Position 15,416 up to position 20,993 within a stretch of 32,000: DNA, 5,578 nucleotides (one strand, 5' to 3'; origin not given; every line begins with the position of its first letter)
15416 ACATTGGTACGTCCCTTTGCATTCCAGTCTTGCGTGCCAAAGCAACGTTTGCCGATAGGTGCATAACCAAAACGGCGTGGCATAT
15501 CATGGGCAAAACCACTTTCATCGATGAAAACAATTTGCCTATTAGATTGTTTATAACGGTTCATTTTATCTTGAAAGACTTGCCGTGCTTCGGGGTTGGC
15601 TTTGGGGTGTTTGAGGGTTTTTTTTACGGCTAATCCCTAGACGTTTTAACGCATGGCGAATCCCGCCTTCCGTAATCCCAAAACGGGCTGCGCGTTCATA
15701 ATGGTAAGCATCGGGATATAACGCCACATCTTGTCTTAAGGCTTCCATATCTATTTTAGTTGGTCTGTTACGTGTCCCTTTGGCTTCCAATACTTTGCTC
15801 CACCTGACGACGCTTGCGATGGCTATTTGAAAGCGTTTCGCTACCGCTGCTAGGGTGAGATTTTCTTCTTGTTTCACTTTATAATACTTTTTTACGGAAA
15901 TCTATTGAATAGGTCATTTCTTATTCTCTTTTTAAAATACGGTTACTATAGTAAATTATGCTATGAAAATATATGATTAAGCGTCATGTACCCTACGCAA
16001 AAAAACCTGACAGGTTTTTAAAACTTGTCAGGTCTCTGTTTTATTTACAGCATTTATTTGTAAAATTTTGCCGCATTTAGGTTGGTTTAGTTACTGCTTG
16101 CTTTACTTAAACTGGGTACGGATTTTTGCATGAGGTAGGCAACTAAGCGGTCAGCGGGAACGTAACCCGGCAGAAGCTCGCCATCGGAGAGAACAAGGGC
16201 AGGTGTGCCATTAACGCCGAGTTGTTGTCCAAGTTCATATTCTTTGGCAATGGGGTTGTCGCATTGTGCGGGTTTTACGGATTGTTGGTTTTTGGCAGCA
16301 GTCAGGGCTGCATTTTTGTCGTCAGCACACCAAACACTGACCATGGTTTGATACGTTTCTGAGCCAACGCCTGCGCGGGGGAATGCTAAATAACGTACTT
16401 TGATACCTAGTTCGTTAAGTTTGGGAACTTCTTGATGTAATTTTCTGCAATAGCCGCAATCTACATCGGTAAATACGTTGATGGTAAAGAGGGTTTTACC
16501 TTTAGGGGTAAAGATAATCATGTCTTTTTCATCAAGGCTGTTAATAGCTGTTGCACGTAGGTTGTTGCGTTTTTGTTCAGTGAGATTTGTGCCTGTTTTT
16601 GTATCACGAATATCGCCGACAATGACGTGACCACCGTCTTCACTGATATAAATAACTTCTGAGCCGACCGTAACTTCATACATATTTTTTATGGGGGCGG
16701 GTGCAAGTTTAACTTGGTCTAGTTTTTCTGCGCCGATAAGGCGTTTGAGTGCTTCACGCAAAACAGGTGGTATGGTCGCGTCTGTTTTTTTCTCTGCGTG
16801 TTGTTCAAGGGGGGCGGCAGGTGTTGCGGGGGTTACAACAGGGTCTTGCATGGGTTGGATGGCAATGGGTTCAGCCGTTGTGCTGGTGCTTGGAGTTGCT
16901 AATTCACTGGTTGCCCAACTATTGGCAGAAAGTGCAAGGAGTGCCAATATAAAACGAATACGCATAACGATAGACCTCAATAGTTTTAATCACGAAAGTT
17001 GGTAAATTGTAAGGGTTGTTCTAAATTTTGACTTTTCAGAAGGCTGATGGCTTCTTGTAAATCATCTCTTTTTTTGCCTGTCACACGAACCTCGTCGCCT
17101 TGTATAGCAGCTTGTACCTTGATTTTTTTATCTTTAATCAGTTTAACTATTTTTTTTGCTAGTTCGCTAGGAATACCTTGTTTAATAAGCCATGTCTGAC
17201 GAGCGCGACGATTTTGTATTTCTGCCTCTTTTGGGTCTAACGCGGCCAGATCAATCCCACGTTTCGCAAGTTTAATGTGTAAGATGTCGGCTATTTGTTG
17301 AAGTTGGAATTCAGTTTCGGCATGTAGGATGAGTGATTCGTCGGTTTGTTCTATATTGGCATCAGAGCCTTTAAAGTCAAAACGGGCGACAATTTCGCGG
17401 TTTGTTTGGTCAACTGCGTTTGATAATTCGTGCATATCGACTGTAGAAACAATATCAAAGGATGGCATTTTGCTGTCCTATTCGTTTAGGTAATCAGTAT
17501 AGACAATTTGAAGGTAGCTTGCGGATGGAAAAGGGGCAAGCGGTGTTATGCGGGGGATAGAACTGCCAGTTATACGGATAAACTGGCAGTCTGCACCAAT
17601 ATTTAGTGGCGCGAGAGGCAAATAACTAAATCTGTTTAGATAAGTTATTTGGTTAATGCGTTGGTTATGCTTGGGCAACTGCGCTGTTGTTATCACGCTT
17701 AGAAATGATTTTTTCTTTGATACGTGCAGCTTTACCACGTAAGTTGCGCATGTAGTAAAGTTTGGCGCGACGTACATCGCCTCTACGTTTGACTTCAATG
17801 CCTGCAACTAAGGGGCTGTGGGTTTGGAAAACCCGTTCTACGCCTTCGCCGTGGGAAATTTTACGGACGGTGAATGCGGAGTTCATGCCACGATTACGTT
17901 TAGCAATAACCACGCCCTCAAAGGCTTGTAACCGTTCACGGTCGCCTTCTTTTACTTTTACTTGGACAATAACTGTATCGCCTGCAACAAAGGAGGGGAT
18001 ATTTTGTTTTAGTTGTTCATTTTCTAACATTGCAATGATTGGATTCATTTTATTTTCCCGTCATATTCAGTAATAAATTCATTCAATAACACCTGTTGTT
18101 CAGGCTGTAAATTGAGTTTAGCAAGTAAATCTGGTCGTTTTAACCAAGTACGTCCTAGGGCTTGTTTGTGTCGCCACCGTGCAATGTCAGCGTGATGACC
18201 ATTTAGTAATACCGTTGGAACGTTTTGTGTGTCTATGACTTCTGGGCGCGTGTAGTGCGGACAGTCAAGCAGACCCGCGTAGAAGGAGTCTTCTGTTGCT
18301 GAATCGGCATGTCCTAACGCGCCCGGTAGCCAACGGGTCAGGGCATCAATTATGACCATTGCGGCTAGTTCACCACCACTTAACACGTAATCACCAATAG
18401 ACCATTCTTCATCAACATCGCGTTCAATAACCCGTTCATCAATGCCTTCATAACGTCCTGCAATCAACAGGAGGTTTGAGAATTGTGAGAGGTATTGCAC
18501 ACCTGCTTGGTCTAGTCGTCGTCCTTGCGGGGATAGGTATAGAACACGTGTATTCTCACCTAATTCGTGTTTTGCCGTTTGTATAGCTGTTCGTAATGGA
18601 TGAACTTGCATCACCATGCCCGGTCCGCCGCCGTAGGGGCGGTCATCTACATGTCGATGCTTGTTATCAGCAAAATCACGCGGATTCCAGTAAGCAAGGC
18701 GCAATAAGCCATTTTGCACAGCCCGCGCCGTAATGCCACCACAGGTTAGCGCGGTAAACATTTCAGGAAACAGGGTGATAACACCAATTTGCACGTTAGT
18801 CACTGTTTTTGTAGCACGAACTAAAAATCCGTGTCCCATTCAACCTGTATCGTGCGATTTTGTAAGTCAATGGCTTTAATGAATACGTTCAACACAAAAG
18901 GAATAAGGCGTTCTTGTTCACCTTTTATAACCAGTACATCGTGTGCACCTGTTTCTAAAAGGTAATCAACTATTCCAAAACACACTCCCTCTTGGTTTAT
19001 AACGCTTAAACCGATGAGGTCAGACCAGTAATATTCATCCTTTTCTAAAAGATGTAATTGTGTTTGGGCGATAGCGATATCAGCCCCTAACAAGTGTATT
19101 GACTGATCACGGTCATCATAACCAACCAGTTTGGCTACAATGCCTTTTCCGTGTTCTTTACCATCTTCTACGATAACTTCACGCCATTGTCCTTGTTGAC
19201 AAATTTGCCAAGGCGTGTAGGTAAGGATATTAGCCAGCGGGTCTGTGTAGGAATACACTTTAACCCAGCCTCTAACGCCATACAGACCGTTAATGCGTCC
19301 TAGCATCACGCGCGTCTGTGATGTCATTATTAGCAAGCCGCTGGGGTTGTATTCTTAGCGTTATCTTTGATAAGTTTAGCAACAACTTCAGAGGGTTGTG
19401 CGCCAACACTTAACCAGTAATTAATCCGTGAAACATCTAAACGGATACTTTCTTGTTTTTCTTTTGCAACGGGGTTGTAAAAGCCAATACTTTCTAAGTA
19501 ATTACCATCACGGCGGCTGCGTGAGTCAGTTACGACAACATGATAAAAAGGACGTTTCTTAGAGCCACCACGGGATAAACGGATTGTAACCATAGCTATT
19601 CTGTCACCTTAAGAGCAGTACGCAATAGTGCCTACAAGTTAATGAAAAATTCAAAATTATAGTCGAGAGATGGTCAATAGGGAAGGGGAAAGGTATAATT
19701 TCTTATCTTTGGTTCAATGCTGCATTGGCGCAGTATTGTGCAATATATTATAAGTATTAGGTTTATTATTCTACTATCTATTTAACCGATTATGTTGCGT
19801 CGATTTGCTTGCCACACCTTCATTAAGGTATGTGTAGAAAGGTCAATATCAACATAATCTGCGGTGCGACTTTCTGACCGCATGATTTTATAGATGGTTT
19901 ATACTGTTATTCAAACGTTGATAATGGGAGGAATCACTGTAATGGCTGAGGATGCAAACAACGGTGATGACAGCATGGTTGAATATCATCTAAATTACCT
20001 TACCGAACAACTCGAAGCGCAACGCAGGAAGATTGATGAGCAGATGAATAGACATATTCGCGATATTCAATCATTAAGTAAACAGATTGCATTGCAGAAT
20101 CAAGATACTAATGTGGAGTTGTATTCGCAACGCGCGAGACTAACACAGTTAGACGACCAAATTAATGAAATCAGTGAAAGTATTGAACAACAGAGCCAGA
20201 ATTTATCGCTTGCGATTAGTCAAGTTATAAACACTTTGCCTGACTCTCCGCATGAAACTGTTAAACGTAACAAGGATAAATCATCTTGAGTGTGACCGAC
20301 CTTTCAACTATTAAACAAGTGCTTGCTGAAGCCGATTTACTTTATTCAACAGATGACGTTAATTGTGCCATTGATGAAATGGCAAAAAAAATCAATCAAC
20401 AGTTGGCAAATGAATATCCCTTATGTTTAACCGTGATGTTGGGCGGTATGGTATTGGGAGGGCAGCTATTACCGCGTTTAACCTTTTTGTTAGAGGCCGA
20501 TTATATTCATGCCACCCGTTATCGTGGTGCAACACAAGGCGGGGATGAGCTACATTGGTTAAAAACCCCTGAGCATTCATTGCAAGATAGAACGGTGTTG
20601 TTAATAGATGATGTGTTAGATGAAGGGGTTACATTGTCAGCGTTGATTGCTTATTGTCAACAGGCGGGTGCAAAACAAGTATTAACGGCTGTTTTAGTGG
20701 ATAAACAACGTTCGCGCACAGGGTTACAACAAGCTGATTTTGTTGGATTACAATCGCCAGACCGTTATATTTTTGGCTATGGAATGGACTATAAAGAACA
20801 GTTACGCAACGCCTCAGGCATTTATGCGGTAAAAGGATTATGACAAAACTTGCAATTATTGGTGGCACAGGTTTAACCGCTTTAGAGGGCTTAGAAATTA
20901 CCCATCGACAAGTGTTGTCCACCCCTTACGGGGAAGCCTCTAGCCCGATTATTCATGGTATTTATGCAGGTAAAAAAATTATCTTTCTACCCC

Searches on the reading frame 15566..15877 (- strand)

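Call 10: search_protein_families(library=pfam, proteins=[window:15566-15877:-], max_evalue=0.001)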
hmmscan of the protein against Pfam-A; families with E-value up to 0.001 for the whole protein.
window:15566-15877:- (103 aa): 1 family
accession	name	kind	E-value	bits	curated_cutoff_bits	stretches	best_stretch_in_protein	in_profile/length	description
PF01710.22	HTH_Tnp_IS630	-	3.1e-15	56.7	21.3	1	11-91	23-105/119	Transposase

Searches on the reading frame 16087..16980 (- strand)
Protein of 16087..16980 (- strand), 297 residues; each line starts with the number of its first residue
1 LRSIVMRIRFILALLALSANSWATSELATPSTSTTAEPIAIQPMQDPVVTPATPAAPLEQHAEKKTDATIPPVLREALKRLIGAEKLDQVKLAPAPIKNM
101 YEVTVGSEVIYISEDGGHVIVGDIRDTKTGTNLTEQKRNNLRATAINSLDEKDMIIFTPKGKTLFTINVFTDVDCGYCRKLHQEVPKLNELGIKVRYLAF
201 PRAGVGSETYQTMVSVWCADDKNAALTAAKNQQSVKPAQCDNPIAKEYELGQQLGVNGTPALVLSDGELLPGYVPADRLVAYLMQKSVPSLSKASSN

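Call 10: search_protein_families(library=pfam, proteins=[window:16087-16980:-], max_evalue=0.001)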
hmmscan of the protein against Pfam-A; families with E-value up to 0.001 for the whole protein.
window:16087-16980:- (297 aa): 4 families
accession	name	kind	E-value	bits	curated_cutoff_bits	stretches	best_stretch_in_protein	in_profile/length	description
PF13098.12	Thioredoxin_2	-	1.9e-24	86.4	27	1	163-283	5-104/104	Thioredoxin-like domain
PF10411.14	DsbC_N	-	8.7e-16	57.7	25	1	66-135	9-70/70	Disulfide bond isomerase protein N-terminal domain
PF01323.26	DSBA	-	3.2e-08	34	25.6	0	226-283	134-190/191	DSBA-like thioredoxin domain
PF13462.12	Thioredoxin_4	-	6e-06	27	23.2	0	163-194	13-44/165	Thioredoxin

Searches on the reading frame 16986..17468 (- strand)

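Call 10: search_protein_families(library=pfam, proteins=[window:16986-17468:-], max_evalue=0.001)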
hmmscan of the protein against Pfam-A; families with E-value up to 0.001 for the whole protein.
window:16986-17468:- (160 aa): 1 family
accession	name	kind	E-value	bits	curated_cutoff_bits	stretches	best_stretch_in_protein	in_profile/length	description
PF04461.18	DUF520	-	1.5e-64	217.4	23.2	1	2-159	1-161/161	Protein of unknown function (DUF520)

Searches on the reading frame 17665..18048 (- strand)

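Call 11: search_protein_families(library=pfam, proteins=[window:17665-18048:-], max_evalue=0.001)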
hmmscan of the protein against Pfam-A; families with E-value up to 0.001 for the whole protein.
window:17665-18048:- (127 aa): 1 family
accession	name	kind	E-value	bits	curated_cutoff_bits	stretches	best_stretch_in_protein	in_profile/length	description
PF01245.26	Ribosomal_L19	-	1.4e-49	167.1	22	1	4-113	2-111/111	Ribosomal protein L19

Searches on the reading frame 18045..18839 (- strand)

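Call 11: search_protein_families(library=pfam, proteins=[window:18045-18839:-], max_evalue=0.001)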
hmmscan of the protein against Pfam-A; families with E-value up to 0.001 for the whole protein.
window:18045-18839:- (264 aa): 1 family
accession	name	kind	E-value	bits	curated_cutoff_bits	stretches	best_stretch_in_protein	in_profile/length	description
PF01746.26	tRNA_m1G_MT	-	6.2e-59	199.4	27.3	1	38-236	2-195/195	tRNA (Guanine-1)-methyltransferase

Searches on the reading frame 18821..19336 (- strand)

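Call 11: search_protein_families(library=pfam, proteins=[window:18821-19336:-], max_evalue=0.001)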
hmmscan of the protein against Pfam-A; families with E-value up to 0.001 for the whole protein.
window:18821-19336:- (171 aa): 3 families
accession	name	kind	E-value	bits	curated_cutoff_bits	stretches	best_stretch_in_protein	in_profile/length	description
PF01782.24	RimM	-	9.4e-23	80.7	23.5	1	12-92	2-83/84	RimM N-terminal domain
PF24986.1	PRC_RimM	-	1.7e-13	50.4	27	1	104-169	1-67/69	RimM PRC barrel domain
PF05239.21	PRC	-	7.1e-07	29.6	21.2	1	100-166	2-72/78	PRC-barrel domain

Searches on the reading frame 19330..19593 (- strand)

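Call 11: search_protein_families(library=pfam, proteins=[window:19330-19593:-], max_evalue=0.001)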
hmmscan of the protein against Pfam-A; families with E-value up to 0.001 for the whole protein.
window:19330-19593:- (87 aa): 1 family
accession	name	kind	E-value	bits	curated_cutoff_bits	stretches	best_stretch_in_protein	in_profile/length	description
PF00886.24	Ribosomal_S16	-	6e-29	100.2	27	1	8-68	1-62/62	Ribosomal protein S16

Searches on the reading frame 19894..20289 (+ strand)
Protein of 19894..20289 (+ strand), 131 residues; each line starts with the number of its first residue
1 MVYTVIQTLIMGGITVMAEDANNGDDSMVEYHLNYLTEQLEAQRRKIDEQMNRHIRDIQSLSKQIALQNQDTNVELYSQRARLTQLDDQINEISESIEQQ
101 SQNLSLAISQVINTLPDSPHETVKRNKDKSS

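Call 11: search_protein_families(library=pfam, proteins=[window:19894-20289:+], max_evalue=0.001)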
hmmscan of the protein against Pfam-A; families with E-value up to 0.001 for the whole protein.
window:19894-20289:+ (131 aa): 0 families

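Call 33: search_protein_families(library=pfam, proteins=[window:19894-20289:+], max_evalue=0.01)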
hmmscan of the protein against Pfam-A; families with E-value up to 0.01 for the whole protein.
window:19894-20289:+ (131 aa): 4 families
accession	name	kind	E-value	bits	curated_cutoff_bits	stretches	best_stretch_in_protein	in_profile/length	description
PF13801.11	Metal_resist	-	0.0011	19.6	29.2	1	9-116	8-119/125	Heavy-metal resistance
PF10498.14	IFT57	-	0.0014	18.1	40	1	33-105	234-306/360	Intra-flagellar transport protein 57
PF22638.1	FlgK_D1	-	0.0028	17.7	28.6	1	32-71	52-91/233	Flagellar hook-associated protein FlgK helical domain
PF09784.14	L31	-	0.0058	17.4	22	1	77-129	21-69/102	Mitochondrial ribosomal protein L31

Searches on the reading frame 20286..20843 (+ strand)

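Call 11: search_protein_families(library=pfam, proteins=[window:20286-20843:+], max_evalue=0.001)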
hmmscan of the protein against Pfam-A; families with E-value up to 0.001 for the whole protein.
window:20286-20843:+ (185 aa): 2 families
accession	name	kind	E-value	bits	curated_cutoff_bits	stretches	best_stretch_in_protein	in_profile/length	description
PF00156.33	Pribosyltran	-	9e-18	64.5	26.3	1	27-169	13-157/158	Phosphoribosyl transferase domain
PF14681.12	UPRTase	-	0.0003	20.8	27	1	53-141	76-162/206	Uracil phosphoribosyltransferase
